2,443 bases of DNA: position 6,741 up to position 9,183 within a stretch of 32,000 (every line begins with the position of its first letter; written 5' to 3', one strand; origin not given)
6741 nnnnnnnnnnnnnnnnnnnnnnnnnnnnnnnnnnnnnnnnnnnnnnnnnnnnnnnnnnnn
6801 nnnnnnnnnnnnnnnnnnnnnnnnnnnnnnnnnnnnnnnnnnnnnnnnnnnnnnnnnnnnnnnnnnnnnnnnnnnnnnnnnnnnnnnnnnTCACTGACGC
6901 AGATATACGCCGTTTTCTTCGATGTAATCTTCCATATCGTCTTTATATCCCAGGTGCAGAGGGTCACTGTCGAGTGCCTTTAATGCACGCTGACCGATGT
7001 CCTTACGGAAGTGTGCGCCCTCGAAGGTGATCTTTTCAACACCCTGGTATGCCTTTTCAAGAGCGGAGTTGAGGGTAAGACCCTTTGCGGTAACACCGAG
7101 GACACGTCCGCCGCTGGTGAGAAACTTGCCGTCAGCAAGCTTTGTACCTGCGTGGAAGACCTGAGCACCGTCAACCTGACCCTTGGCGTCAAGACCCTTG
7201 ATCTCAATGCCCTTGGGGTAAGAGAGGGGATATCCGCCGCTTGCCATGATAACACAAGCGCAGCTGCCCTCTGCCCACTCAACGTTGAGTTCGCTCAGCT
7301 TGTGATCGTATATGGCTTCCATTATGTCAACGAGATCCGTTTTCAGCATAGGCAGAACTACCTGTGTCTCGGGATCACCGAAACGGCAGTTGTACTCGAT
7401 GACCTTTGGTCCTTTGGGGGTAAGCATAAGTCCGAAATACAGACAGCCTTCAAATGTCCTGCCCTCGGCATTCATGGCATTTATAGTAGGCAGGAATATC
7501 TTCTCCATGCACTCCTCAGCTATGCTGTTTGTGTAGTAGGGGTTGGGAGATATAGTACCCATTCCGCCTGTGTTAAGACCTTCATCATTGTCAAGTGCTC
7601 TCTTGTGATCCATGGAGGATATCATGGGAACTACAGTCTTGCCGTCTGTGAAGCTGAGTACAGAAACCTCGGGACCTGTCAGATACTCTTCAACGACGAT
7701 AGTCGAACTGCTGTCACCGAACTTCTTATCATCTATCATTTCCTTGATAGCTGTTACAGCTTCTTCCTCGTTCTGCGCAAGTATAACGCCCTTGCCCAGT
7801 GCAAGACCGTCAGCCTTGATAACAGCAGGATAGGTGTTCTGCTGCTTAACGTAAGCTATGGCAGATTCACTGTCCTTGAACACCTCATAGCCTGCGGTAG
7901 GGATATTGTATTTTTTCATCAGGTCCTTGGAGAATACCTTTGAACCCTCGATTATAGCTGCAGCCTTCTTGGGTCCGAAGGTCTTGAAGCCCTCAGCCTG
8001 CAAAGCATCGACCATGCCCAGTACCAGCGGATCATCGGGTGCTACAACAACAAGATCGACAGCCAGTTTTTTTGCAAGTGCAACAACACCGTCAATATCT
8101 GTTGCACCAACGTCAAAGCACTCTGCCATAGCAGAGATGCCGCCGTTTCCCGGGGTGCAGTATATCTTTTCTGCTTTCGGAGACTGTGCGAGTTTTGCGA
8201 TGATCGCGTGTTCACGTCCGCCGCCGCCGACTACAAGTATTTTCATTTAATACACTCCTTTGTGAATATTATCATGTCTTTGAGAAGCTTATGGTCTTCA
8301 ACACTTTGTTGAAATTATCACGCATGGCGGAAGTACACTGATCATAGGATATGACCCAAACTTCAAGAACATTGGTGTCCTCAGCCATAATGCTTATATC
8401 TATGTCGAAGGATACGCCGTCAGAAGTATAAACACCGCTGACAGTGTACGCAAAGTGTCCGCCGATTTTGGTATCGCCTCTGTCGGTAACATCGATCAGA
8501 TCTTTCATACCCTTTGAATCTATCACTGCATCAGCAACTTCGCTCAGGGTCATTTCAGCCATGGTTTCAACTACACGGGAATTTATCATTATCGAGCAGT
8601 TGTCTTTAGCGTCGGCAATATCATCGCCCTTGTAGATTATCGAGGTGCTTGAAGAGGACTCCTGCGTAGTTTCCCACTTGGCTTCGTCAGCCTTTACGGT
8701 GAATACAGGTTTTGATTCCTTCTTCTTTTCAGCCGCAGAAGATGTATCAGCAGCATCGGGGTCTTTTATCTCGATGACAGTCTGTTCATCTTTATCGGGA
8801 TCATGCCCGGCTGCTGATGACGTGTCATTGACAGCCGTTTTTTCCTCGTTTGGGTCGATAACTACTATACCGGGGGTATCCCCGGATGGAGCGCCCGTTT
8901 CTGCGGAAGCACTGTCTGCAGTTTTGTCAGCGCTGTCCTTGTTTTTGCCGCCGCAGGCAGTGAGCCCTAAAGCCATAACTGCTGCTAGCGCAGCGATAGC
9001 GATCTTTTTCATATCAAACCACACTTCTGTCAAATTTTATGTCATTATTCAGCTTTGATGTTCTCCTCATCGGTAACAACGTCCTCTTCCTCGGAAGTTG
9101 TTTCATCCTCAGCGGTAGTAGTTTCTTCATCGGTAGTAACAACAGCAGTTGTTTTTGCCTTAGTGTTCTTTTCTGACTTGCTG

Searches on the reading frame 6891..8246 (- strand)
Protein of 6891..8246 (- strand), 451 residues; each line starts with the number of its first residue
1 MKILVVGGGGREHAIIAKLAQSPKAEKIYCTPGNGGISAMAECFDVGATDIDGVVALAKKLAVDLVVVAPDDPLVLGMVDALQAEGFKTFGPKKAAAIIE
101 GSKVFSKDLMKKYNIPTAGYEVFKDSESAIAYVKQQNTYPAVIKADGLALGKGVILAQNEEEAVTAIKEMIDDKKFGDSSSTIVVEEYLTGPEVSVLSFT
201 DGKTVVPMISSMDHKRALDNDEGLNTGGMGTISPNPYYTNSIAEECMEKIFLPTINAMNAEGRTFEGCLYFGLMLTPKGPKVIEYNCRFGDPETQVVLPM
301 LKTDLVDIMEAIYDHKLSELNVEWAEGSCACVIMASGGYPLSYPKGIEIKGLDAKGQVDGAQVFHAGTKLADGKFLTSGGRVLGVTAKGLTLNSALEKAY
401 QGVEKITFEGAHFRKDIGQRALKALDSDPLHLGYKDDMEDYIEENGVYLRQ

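Call 8: search_protein_families(library=ncbifam, proteins=[window:6891-8246:-])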
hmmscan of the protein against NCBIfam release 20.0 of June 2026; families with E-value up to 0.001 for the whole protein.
window:6891-8246:- (451 aa): 26 families (the best 25 are shown)
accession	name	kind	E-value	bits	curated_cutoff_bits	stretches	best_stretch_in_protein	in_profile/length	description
TIGR00877.1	purD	equivalog_domain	1.1e-162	541.7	288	1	1-422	1-424/425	phosphoribosylamine--glycine ligase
NF006406.0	PRK08654.1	equivalog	2.4e-11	42.9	739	1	79-203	92-220/499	acetyl-CoA carboxylase biotin carboxylase subunit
NF004679.0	PRK06019.1-5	equivalog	6.2e-09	35.1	326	1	1-199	3-191/376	5-(carboxyamino)imidazole ribonucleotide synthase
TIGR00514.1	accC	equivalog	3.6e-08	32.7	626.5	1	80-202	93-219/449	acetyl-CoA carboxylase biotin carboxylase subunit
TIGR01205.1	D_ala_D_alaTIGR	subfamily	1e-07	31.3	245.65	1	82-218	86-222/318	D-alanine--D-alanine ligase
NF006367.0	PRK08591.1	subfamily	1.3e-07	30.7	597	1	80-202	93-219/451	acetyl-CoA carboxylase biotin carboxylase subunit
NF002378.0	PRK01372.1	subfamily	8.4e-07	28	243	1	89-235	87-223/305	D-alanine--D-alanine ligase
NF053643.1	Ddl_archaea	equivalog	1e-06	28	500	1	94-211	98-202/367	putative pseudomurein biosynthesis ATP-grasp protein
NF004085.0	PRK05586.1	equivalog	6.1e-06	25.4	723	1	90-193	103-207/448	acetyl-CoA carboxylase biotin carboxylase subunit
TIGR00768.1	rimK_fam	subfamily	7.5e-06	25.5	143.4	1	83-210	69-192/276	RimK family alpha-L-glutamate ligase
NF009554.0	PRK12999.1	equivalog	1.1e-05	23.5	965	1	77-202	94-223/1147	pyruvate carboxylase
TIGR01161.1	purK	equivalog_domain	1.3e-05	24.7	318.4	1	78-189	75-178/362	5-(carboxyamino)imidazole ribonucleotide synthase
NF002527.0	PRK01966.1-3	equivalog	1.6e-05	24.3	310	1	88-210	104-223/332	D-alanine--D-alanine ligase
TIGR02068.2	cya_phycin_syn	equivalog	1.7e-05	23.1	850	1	99-197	210-302/862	cyanophycin synthetase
TIGR02144.1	LysX_arch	equivalog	2.9e-05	23.3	275.6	1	80-209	66-191/281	lysine biosynthesis protein LysX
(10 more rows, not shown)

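Call 11: find_homologous_proteins(query=window:6891-8246:-, max_evalue=1e-50)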
Query window:6891-8246:- (451 aa): 8000 proteins with E <= 1e-50 among 8000 candidates; the best 120 are listed.
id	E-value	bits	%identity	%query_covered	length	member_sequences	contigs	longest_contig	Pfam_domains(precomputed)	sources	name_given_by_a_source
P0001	3.5e-283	957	95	100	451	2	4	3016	PF02844.22,PF02843.23,PF02786.23,PF02222.28,PF01071.25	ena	-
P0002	6.7e-278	940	92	100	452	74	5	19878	PF02844.22,PF02843.23,PF02786.23,PF02222.28,PF01071.25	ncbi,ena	-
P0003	3.1e-264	895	87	100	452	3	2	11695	PF02844.22,PF08442.16,PF02843.23,PF02786.23,PF02222.28,PF01071.25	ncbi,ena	-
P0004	2.8e-261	885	87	100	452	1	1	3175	PF02844.22,PF02843.23,PF02786.23,PF02222.28,PF01071.25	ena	-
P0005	4.0e-261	884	86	100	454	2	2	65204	PF13535.12,PF02844.22,PF08442.16,PF02843.23,PF02786.23,PF02222.28,PF01071.25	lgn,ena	-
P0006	2.0e-260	882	87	100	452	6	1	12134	PF02844.22,PF08442.16,PF02843.23,PF02786.23,PF02222.28,PF01071.25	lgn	-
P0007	1.9e-258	876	86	100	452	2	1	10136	PF02844.22,PF02843.23,PF02786.23,PF02222.28,PF01071.25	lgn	-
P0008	4.5e-258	874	86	100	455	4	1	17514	PF02844.22,PF02843.23,PF02786.23,PF01071.25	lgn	-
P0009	7.4e-258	874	85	100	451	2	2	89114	PF02844.22,PF02843.23,PF02786.23,PF01071.25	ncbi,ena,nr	ncbi:MAG: phosphoribosylamine--glycine ligase [Ruminococcus sp.]|nr:phosphoribosylamine--glycine lig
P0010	2.9e-256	868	84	100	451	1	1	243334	PF02844.22,PF02843.23,PF02786.23,PF02222.28,PF01071.25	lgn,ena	-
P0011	1.1e-255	866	84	100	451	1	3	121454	PF02844.22,PF02843.23,PF02786.23,PF02222.28,PF01071.25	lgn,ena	-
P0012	3.9e-255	865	84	100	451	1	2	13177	PF02844.22,PF02843.23,PF02786.23,PF02222.28,PF01071.25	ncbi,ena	-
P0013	9.4e-255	863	84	100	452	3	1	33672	PF13535.12,PF02844.22,PF02843.23,PF02786.23,PF01071.25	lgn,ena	-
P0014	9.2e-254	860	83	100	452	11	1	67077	PF02844.22,PF02843.23,PF02786.23,PF02222.28,PF01071.25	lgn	-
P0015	1.3e-251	853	83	100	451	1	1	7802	PF02844.22,PF02843.23,PF02786.23,PF02222.28,PF01071.25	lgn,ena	-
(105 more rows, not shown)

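Call 13: find_encoding_contigs(protein=window:6891-8246:-, flank=3000, max_places=6)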
Protein window:6891-8246:- (451 aa): 23 contigs read that carry it; 6 places shown.
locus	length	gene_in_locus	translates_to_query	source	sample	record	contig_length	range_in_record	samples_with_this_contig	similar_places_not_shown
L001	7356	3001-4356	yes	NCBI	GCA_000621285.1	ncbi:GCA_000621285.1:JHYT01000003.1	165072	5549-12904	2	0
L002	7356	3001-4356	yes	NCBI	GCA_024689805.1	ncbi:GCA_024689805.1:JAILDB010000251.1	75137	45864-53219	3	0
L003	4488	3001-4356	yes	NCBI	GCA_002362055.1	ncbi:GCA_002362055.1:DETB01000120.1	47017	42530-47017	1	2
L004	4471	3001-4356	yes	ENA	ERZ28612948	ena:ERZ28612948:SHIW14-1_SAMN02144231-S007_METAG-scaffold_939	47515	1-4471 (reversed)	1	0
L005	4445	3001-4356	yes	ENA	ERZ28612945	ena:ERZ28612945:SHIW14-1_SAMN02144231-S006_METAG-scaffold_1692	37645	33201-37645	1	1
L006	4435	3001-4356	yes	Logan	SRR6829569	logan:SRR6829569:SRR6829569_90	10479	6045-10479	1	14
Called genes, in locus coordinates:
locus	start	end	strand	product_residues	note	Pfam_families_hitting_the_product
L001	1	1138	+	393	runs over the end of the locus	PF01808:AICARFT_IMPCHas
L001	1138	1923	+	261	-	-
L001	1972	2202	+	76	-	-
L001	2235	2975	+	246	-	-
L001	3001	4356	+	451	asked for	PF02844:GARS_N, PF01071:GARS_A, PF02222:ATP-grasp (weak), PF02786:CPSase_L_D2 (weak), PF02843:GARS_C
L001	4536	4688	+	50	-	-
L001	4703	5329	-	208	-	PF00551:Formyl_trans_N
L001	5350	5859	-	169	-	-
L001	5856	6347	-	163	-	PF25753:SF0329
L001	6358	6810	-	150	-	PF18931:DUF5680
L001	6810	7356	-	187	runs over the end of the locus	-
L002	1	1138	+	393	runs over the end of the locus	PF01808:AICARFT_IMPCHas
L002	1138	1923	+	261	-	-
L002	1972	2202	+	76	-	-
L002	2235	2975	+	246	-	-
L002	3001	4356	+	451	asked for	PF02844:GARS_N, PF01071:GARS_A, PF02222:ATP-grasp (weak), PF02786:CPSase_L_D2 (weak), PF02843:GARS_C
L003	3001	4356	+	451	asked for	PF02844:GARS_N, PF01071:GARS_A, PF02222:ATP-grasp (weak), PF02786:CPSase_L_D2 (weak), PF02843:GARS_C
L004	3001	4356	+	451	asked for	PF02844:GARS_N, PF01071:GARS_A, PF02222:ATP-grasp (weak), PF02786:CPSase_L_D2 (weak), PF02843:GARS_C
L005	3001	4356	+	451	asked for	PF02844:GARS_N, PF01071:GARS_A, PF02222:ATP-grasp (weak), PF02786:CPSase_L_D2 (weak), PF02843:GARS_C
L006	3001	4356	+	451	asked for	PF02844:GARS_N, PF01071:GARS_A, PF02222:ATP-grasp (weak), PF02786:CPSase_L_D2 (weak), PF02843:GARS_C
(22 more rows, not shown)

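Call 14: find_encoding_contigs(protein=P0002, flank=3000, max_places=6)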
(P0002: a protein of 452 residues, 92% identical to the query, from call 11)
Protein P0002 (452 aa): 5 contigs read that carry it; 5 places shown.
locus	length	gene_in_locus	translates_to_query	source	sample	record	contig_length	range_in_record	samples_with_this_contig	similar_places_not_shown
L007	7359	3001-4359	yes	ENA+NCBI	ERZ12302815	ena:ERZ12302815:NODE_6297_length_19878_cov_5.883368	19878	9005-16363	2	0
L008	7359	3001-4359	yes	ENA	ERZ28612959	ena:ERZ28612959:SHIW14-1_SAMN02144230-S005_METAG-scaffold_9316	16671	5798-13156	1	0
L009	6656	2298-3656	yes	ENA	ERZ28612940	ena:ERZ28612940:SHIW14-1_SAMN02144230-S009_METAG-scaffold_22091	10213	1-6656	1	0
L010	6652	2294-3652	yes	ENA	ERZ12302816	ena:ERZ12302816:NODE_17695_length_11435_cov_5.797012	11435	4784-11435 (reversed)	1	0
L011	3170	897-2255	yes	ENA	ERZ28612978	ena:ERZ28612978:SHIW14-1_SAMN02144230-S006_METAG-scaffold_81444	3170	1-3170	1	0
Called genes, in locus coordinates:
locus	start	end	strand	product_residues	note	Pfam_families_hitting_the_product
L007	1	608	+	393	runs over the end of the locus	PF01808:AICARFT_IMPCHas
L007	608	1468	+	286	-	-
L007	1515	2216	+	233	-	-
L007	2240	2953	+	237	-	-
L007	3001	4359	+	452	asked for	PF02844:GARS_N, PF01071:GARS_A, PF02222:ATP-grasp (weak), PF02786:CPSase_L_D2, PF02843:GARS_C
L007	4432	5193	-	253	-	PF11368:DUF3169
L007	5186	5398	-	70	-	PF12844:HTH_19 (weak), PF13560:HTH_31, PF01381:HTH_3, PF13443:HTH_26 (weak)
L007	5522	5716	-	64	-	-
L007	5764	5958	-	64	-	-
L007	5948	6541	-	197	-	-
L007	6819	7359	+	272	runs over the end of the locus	PF02311:AraC_binding, PF07883:Cupin_2 (weak), PF00165:HTH_AraC (weak), PF12833:HTH_18, PF00165:HTH_AraC (weak)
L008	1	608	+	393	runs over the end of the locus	PF01808:AICARFT_IMPCHas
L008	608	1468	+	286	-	-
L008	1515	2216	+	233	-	-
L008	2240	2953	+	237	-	-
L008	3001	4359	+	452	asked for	PF02844:GARS_N, PF01071:GARS_A, PF02222:ATP-grasp (weak), PF02786:CPSase_L_D2, PF02843:GARS_C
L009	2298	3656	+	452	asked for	PF02844:GARS_N, PF01071:GARS_A, PF02222:ATP-grasp (weak), PF02786:CPSase_L_D2, PF02843:GARS_C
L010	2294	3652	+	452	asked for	PF02844:GARS_N, PF01071:GARS_A, PF02222:ATP-grasp (weak), PF02786:CPSase_L_D2, PF02843:GARS_C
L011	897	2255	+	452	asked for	PF02844:GARS_N, PF01071:GARS_A, PF02222:ATP-grasp (weak), PF02786:CPSase_L_D2, PF02843:GARS_C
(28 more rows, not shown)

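Call 26: find_related_loci(query=window:6891-8246:-, collection=genome_contigs, flank=3000)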
Query window:6891-8246:- (451 aa) in genome_contigs; peptide patterns used: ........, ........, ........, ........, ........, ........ (x = any residue, [..] = any of these).
600 stretches matched a pattern (row limit reached: there are more); 574 encode a relative of the query (tblastn E <= 1e-3); the best 80 are kept; 80 distinct loci.
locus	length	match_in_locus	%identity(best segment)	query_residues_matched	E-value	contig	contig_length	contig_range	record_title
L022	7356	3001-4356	91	1-451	0e+0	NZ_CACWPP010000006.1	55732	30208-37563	MAG: uncultured Ruminococcus sp. isolate RUG10798, whole genome shotgun sequence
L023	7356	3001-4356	91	1-451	0e+0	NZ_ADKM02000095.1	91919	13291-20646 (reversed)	Ruminococcus albus 8 contig00047, whole genome shotgun sequence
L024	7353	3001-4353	79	1-451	0e+0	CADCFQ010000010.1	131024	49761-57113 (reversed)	MAG: uncultured Ruminococcus sp. isolate RUG14607 genome assembly, contig: RUG14607_asm_10, whole genome shotgun sequenc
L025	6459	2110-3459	76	1-451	0e+0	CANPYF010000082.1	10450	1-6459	MAG: uncultured Ruminococcus sp. isolate Lapin-005__bin110 genome assembly, contig: Lapin-005__NODE_8817_length_10450_co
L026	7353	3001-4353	77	1-451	0e+0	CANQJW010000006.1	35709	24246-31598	MAG: uncultured Clostridia bacterium isolate Lapin-026__bin37 genome assembly, contig: Lapin-026__NODE_1235_length_35709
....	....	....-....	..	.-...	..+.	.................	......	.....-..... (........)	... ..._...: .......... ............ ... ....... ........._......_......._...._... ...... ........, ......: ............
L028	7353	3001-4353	76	1-451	0e+0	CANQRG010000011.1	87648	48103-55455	MAG: uncultured Clostridia bacterium isolate Lapin-008__bin49 genome assembly, contig: Lapin-008__NODE_302_length_87648_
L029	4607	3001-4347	76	1-449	0e+0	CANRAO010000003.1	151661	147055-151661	MAG: uncultured Clostridia bacterium isolate Lapin-016__bin86 genome assembly, contig: Lapin-016__NODE_65_length_151661_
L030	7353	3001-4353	76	1-451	0e+0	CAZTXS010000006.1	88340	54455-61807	MAG TPA_asm: uncultured Ruminococcus sp. isolate SRP222994_co1_409 genome assembly, contig: NODE_286_length_88340_cov_11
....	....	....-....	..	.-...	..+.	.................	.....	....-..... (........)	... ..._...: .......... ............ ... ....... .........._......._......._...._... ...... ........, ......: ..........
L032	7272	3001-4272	79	1-424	0e+0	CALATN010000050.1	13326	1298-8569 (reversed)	MAG TPA_asm: uncultured Clostridia bacterium isolate SRR6425805_bin.93_CONCOCT_v1.1_MAG genome assembly, contig: ERZ1767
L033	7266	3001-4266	78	1-422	0e+0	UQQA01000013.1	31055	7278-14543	uncultured Ruminococcus sp. isolate UMGS533 genome assembly, contig: NODE_304_length_31055_cov_3.318613, whole genome sh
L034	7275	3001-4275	77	1-425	0e+0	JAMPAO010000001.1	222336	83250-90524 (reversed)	MAG: Ruminococcus sp. isolate NALB_7813_12 Scaffold_#1__SCF_001__221736_bp, whole genome shotgun sequence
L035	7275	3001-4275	76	1-425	0e+0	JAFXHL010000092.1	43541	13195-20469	MAG: Oscillospiraceae bacterium isolate RGIG6418 Sheep_Rectum-5__c705739, whole genome shotgun sequence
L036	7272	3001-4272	77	1-424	0e+0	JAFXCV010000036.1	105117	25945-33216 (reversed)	MAG: Oscillospiraceae bacterium isolate RGIG6299 Sheep_Rectum-3__c652196, whole genome shotgun sequence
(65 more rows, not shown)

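Call 33: find_encoding_contigs(protein=P0001, flank=2500, max_places=6)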
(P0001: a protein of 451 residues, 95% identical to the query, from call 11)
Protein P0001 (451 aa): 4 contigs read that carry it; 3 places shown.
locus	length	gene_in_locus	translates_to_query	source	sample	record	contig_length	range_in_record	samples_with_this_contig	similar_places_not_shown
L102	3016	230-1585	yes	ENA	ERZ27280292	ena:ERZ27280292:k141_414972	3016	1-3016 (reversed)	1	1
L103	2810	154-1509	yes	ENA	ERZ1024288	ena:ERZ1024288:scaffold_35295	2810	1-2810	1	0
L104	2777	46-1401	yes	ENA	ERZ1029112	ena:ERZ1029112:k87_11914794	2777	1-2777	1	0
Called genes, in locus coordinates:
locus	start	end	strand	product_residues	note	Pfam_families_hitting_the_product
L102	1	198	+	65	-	?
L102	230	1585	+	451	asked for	PF02844:GARS_N, PF01071:GARS_A, PF02222:ATP-grasp (weak), PF02786:CPSase_L_D2, PF02843:GARS_C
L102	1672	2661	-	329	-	PF03186:CobD_Cbib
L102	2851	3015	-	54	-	?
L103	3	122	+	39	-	?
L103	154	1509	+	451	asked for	PF02844:GARS_N, PF01071:GARS_A, PF02222:ATP-grasp (weak), PF02786:CPSase_L_D2, PF02843:GARS_C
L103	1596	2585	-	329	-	PF03186:CobD_Cbib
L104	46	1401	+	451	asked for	PF02844:GARS_N, PF01071:GARS_A, PF02222:ATP-grasp (weak), PF02786:CPSase_L_D2, PF02843:GARS_C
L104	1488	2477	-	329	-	PF03186:CobD_Cbib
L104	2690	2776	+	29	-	?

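Call 34: find_encoding_contigs(protein=P0003, flank=2500, max_places=4)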
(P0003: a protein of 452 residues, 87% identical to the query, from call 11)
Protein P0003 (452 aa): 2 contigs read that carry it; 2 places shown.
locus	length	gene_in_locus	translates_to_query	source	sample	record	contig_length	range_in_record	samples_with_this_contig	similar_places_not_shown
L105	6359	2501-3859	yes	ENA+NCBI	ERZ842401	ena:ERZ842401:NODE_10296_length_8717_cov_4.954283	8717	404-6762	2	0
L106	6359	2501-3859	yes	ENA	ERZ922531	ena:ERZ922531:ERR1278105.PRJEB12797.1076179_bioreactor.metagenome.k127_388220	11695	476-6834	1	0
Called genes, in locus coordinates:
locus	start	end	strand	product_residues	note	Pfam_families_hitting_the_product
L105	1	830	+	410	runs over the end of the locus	?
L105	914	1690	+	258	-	-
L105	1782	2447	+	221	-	-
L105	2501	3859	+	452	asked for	PF02844:GARS_N, PF01071:GARS_A, PF02222:ATP-grasp (weak), PF02786:CPSase_L_D2, PF08442:ATP-grasp_2 (weak), PF02843:GARS_C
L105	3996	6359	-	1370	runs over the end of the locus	PF21461:HL_N-beta (faint), PF00150:Cellulase, PF02368:Big_2 (weak), PF00404:Dockerin_1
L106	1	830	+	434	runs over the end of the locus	?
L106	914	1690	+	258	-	-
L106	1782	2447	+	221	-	-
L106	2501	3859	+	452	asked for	PF02844:GARS_N, PF01071:GARS_A, PF02222:ATP-grasp (weak), PF02786:CPSase_L_D2, PF08442:ATP-grasp_2 (weak), PF02843:GARS_C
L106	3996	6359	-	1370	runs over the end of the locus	PF21461:HL_N-beta (faint), PF00150:Cellulase, PF02368:Big_2 (weak), PF00404:Dockerin_1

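Call 35: find_encoding_contigs(protein=P0005, flank=2500, max_places=4)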
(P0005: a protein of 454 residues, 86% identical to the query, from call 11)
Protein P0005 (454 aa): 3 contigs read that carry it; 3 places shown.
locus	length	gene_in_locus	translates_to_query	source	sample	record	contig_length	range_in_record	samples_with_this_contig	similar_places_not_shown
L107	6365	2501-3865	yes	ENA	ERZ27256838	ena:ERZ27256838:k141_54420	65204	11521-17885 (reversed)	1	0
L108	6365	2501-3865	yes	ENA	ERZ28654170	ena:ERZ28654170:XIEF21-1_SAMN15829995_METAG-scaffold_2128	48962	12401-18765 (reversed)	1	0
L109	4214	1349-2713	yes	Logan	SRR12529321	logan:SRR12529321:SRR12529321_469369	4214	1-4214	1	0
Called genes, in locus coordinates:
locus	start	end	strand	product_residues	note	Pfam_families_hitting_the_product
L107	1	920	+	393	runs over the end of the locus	PF01808:AICARFT_IMPCHas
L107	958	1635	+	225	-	-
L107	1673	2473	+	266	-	-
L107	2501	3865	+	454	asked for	PF02844:GARS_N, PF01071:GARS_A, PF02222:ATP-grasp (weak), PF02786:CPSase_L_D2, PF08442:ATP-grasp_2 (faint), PF13535:ATP-grasp_4 (weak), PF02843:GARS_C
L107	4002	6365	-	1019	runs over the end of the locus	-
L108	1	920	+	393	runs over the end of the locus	PF01808:AICARFT_IMPCHas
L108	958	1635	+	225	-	-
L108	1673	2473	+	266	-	-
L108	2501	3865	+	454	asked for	PF02844:GARS_N, PF01071:GARS_A, PF02222:ATP-grasp (weak), PF02786:CPSase_L_D2, PF08442:ATP-grasp_2 (faint), PF13535:ATP-grasp_4 (weak), PF02843:GARS_C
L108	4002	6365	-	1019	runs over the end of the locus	-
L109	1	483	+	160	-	?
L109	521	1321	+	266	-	-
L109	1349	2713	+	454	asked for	PF02844:GARS_N, PF01071:GARS_A, PF02222:ATP-grasp (weak), PF02786:CPSase_L_D2, PF08442:ATP-grasp_2 (faint), PF13535:ATP-grasp_4 (weak), PF02843:GARS_C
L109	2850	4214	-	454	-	?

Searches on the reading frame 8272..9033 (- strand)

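Call 8: search_protein_families(library=ncbifam, proteins=[window:8272-9033:-])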
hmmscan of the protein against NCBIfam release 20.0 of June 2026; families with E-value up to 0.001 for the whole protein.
window:8272-9033:- (253 aa): 1 family
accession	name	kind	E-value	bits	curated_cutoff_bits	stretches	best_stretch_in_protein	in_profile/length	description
NF052551.1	EnvBioLpgNMYCTU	equivalog_domain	0.00027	20.4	250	0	8-208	1-179/227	envelope biogenesis lipoprotein LpqN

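Call 29: search_protein_families(library=pfam, proteins=[window:8272-9033:-], max_evalue=0.00001)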
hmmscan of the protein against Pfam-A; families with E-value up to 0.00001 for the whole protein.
window:8272-9033:- (253 aa): 0 families
